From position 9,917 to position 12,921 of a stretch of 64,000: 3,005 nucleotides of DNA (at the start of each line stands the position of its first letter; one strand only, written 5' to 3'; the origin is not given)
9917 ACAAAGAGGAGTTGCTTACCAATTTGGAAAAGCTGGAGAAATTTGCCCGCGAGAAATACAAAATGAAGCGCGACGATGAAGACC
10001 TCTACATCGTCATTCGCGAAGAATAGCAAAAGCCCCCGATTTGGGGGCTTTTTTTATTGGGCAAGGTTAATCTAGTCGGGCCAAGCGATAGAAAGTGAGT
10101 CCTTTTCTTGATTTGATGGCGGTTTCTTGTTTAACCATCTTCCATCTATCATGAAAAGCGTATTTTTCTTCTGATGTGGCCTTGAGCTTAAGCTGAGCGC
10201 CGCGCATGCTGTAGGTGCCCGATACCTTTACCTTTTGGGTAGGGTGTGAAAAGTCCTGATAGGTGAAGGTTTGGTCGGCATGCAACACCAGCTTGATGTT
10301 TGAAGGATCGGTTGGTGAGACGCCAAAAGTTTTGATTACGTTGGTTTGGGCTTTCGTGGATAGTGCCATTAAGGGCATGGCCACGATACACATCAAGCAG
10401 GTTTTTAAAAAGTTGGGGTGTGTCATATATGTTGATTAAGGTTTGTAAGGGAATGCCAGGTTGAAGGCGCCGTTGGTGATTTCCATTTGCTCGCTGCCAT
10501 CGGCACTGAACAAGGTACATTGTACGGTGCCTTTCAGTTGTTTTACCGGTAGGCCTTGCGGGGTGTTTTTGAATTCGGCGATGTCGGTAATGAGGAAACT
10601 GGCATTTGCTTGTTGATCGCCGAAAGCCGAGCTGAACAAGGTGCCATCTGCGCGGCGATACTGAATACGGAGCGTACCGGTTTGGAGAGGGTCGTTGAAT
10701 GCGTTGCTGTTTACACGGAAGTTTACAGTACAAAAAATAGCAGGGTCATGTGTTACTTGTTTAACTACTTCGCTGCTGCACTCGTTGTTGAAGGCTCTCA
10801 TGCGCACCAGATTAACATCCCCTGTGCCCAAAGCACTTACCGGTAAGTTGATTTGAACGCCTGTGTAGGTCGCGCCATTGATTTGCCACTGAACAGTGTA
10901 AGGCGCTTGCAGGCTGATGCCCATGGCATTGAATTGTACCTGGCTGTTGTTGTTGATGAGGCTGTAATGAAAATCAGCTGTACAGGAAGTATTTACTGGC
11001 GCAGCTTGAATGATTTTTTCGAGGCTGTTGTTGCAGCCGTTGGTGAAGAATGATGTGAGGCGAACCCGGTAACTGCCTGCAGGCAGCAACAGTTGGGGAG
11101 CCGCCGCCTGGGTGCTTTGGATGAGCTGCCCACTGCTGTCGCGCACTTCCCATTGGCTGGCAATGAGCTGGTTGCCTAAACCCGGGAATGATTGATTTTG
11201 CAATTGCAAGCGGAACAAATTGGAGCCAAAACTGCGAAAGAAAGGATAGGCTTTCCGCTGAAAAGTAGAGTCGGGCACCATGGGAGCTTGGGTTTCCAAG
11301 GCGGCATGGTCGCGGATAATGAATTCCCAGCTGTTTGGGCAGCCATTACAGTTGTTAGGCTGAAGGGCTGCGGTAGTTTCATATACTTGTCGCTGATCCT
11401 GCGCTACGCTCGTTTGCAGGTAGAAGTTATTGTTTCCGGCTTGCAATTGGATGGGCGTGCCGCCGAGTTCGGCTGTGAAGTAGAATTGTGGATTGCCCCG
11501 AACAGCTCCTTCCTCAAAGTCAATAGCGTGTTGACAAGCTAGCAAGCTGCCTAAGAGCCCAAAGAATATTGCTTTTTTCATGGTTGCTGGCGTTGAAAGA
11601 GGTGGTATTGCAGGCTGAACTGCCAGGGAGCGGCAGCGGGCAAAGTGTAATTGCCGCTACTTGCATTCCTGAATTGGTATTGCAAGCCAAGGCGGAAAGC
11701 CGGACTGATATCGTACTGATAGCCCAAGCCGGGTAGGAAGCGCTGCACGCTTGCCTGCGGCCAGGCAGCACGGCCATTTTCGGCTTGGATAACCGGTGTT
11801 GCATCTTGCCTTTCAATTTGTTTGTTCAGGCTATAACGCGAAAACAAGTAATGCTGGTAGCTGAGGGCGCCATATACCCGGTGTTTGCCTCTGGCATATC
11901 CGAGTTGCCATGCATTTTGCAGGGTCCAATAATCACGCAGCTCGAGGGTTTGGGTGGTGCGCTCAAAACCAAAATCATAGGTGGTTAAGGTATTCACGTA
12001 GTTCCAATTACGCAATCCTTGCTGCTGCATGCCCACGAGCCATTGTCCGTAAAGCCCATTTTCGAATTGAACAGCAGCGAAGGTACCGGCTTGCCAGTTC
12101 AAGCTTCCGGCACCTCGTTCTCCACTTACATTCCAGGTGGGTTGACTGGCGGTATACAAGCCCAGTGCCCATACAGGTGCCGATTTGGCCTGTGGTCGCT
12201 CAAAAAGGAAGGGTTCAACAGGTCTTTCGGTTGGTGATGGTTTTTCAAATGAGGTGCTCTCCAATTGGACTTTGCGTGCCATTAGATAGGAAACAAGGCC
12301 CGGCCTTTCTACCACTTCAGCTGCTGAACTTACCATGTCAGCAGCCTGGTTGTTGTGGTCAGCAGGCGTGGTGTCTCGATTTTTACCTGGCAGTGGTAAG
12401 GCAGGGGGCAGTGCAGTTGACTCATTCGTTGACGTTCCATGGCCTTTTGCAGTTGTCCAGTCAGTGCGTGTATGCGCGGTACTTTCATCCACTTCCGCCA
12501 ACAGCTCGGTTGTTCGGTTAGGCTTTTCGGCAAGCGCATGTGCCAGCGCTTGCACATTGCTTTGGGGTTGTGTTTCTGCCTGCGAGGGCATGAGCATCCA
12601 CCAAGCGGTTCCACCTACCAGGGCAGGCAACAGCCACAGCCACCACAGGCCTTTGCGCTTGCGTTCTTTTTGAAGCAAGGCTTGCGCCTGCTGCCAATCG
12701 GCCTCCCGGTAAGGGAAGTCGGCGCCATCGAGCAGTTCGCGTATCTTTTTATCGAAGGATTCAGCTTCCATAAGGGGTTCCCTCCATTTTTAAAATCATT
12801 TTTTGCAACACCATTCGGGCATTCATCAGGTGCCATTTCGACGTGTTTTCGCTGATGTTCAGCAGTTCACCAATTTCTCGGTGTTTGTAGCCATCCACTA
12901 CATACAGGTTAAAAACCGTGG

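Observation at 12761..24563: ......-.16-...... promoter-like motif found three times at a fixed distance upstream of T9SS cargo genes, adjacent to an ECF sigma operon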

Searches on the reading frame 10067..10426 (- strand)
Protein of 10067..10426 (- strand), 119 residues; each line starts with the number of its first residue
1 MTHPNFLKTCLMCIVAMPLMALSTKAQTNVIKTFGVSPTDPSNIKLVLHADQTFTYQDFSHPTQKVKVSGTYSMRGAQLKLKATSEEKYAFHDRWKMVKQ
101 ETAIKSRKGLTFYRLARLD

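Call 6: search_protein_families(library=pfam, proteins=[window:10067-10426:-], max_evalue=0.01)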
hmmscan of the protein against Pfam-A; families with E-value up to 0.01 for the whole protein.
window:10067-10426:- (119 aa): 2 families
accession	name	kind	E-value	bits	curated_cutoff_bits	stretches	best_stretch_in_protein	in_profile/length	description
PF13159.12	DUF3994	-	1.9e-05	25.1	25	1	28-100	34-107/123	Domain of unknown function (DUF3994)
PF16395.11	DUF5004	-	0.00071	20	21.6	1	33-84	54-103/153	Domain of unknown function (DUF5004)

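Call 26: search_protein_families(library=ncbifam, proteins=[window:10067-10426:-], max_evalue=0.01)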
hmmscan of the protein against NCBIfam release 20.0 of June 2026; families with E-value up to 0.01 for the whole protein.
window:10067-10426:- (119 aa): 0 families

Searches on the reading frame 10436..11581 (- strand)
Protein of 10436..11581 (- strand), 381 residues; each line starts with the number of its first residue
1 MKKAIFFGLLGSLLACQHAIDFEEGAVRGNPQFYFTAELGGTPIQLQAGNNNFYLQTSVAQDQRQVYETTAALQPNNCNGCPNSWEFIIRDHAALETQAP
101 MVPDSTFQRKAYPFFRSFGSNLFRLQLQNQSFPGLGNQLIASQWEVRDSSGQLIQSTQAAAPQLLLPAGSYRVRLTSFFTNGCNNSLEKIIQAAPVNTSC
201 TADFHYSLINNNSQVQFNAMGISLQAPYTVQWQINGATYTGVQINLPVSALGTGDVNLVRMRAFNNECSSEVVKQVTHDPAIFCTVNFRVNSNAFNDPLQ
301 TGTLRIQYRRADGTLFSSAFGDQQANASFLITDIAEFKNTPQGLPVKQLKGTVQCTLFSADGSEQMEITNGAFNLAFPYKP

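Call 6: search_protein_families(library=pfam, proteins=[window:10436-11581:-], max_evalue=0.01)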
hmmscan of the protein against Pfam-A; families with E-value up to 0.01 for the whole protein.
window:10436-11581:- (381 aa): 0 families

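Call 26: search_protein_families(library=ncbifam, proteins=[window:10436-11581:-], max_evalue=0.01)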
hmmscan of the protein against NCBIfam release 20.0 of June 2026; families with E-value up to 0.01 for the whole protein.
window:10436-11581:- (381 aa): 0 families

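Call 107: search_solved_structures(query=window:10436-11581:-, max_evalue=0.1)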
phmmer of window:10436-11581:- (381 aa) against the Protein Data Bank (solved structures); distinct sequences matched with E-value up to 0.1: 0.

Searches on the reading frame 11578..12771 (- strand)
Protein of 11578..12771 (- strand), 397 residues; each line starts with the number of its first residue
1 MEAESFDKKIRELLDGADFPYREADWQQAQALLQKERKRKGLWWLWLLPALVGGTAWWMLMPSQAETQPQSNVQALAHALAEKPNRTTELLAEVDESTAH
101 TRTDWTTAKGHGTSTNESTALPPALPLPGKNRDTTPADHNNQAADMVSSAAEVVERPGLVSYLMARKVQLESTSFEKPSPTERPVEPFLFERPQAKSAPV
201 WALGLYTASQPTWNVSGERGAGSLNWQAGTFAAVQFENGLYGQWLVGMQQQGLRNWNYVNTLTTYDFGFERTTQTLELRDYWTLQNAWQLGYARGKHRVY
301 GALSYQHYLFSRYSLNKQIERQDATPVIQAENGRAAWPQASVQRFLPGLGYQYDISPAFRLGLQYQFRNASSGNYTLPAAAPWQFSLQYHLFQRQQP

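Call 6: search_protein_families(library=pfam, proteins=[window:11578-12771:-], max_evalue=0.01)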
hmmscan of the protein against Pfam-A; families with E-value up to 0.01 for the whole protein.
window:11578-12771:- (397 aa): 0 families

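Call 26: search_protein_families(library=ncbifam, proteins=[window:11578-12771:-], max_evalue=0.01)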
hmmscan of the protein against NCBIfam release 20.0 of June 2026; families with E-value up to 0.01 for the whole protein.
window:11578-12771:- (397 aa): 0 families

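Call 69: find_homologous_proteins(query=window:11578-12771:-, max_evalue=0.001)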
Query window:11578-12771:- (397 aa): 14 proteins with E <= 0.001 among 7404 candidates.
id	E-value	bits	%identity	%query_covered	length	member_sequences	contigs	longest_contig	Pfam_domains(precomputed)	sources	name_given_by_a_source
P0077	1.9e-254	862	95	100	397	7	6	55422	-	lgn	-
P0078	3.2e-225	765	86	100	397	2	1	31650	-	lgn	-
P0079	5.2e-211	719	81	100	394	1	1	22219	-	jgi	jgi:hypothetical protein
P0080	1.6e-174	598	68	100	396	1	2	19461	-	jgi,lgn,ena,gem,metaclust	metaclust:\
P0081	7.0e-160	550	62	100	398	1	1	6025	-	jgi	jgi:hypothetical protein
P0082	2.4e-152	525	59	100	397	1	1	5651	-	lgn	-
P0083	1.4e-109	385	47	100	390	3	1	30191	-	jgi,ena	-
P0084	1.8e-108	381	47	100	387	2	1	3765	-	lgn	-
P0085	1.1e-107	378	47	100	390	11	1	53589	-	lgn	-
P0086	6.8e-107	376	45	100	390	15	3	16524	-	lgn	-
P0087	2.8e-106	374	49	100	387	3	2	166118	-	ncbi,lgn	-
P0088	2.5e-95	338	44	100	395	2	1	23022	-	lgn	-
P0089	1.9e-84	302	58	61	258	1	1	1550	-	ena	-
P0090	7.7e-4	36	39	11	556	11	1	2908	-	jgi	-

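Call 81: predict_structure(alignment_id=A5)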
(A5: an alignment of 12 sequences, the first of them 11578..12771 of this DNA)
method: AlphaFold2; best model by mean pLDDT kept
length: 397 residues; sequences in the alignment: 12
mean_pLDDT: 58.0   pTM: 0.44
mean pLDDT of the five models: 58.0, 57.2, 56.7, 55.1, 33.6
residues with pLDDT >= 90: 31; 70-90: 125; 50-70: 48; < 50: 193
segments of 3 or more residues with pLDDT < 50: 1-30, 32-37, 39-45, 49-175, 188-194, 217-220, 372-375
pLDDT, mean of each block of 10 residues (from residue 1): 44 42 43 46 48 40 36 32 28 27 27 27 32 32 32 32 34 44 50 60 88 57 78 89 91 66 78 79 88 90 86 84 83 67 77 85 79 50 79 77
secondary structure, 60 per line:
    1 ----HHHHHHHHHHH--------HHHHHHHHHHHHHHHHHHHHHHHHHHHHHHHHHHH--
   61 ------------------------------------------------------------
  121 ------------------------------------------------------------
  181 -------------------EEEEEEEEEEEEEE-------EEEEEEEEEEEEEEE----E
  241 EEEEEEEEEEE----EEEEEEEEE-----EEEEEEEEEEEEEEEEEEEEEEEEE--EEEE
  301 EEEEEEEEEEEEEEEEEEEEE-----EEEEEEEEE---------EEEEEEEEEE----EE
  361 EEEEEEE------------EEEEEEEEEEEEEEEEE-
elements in order: H5-15 H24-58 E200-213 E221-235 E240-251 E256-264 E270-294 E297-321 E327-335 E345-354 E359-367 E380-396

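Call 85: fold_search(model_id=the predicted structure, library=pdb)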
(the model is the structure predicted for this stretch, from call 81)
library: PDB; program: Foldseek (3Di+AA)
matches with E <= 10: 1035; with E <= 0.001: 36
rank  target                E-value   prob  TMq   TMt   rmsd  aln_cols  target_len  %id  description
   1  9a2m_MODEL_1_A        3.4e-06  1.00  0.19  0.21  15.2       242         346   12  Model of E. coli OmpA by in-cell photo-crosslinking MS and deep learning (released 2023-02-24)
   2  9fzd_A                7.8e-06  1.00  0.19  0.37  11.7       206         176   16  Structure of OmpA-long in complex with nanobody Nb39 (released 2024-07-17)
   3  3qra                  2.0e-05  1.00  0.17  0.33  11.6       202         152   10  The crystal structure of Ail, the attachment invasion locus protein of Yersinia pestis (released 2011-11-23)
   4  1qj9                  2.5e-05  1.00  0.15  0.31  12.3       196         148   11  CRYSTAL STRUCTURE OF THE OUTER MEMBRANE PROTEIN OMPX FROM ESCHERICHIA COLI (released 1999-10-06)
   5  3qrc_B                2.8e-05  1.00  0.17  0.33  11.8       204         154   10  The crystal structure of Ail, the attachment invasion locus protein of Yersinia pestis, in complex with the heparin an (released 2011-11-23)
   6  3qrc_A                3.1e-05  1.00  0.18  0.37  11.3       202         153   10  The crystal structure of Ail, the attachment invasion locus protein of Yersinia pestis, in complex with the heparin an (released 2011-11-23)
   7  6x1k_MODEL_1_A        3.3e-05  1.00  0.19  0.50  16.2       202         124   14  Solution NMR structure of de novo designed TMB2.3 (released 2021-02-17)
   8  2ge4_MODEL_1_A        6.8e-05  1.00  0.23  0.43  13.1       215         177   15  High-resolution solution structure of outer membrane protein A transmembrane domain (released 2006-04-11)
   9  1p4t                  1.5e-04  0.98  0.15  0.28  14.5       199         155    7  Crystal structure of Neisserial surface protein A (NspA) (released 2003-07-22)
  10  5o68_L                1.7e-04  0.99  0.19  0.25  21.1       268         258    8  Crystal Structure of the Pseudomonas functional amyloid secretion protein FapF - R157A mutant (released 2017-08-23)
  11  9nh1_B                1.7e-04  0.75  0.13  0.17  21.2       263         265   10  In situ cryo-EM structure of porin I of the Legionella Dot/Icm T4SS machine (released 2025-09-17)
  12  5o68_C                1.8e-04  0.99  0.18  0.25  20.7       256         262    8  Crystal Structure of the Pseudomonas functional amyloid secretion protein FapF - R157A mutant (released 2017-08-23)
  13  2f1t_A                2.0e-04  0.99  0.18  0.30  13.7       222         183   14  Outer membrane protein OmpW (released 2006-01-24)
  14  9nh2_A                2.2e-04  0.99  0.17  0.24  13.9       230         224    8  In situ cryo-EM structure of porin III of the Legionella Dot/Icm T4SS machine (released 2025-09-17)
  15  1k24                  2.2e-04  0.97  0.16  0.22  22.3       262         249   11  Crystal Structure of the OpcA Outer Membrane Adhesin/Invasin from Neisseria meningitidis (released 2002-03-27)
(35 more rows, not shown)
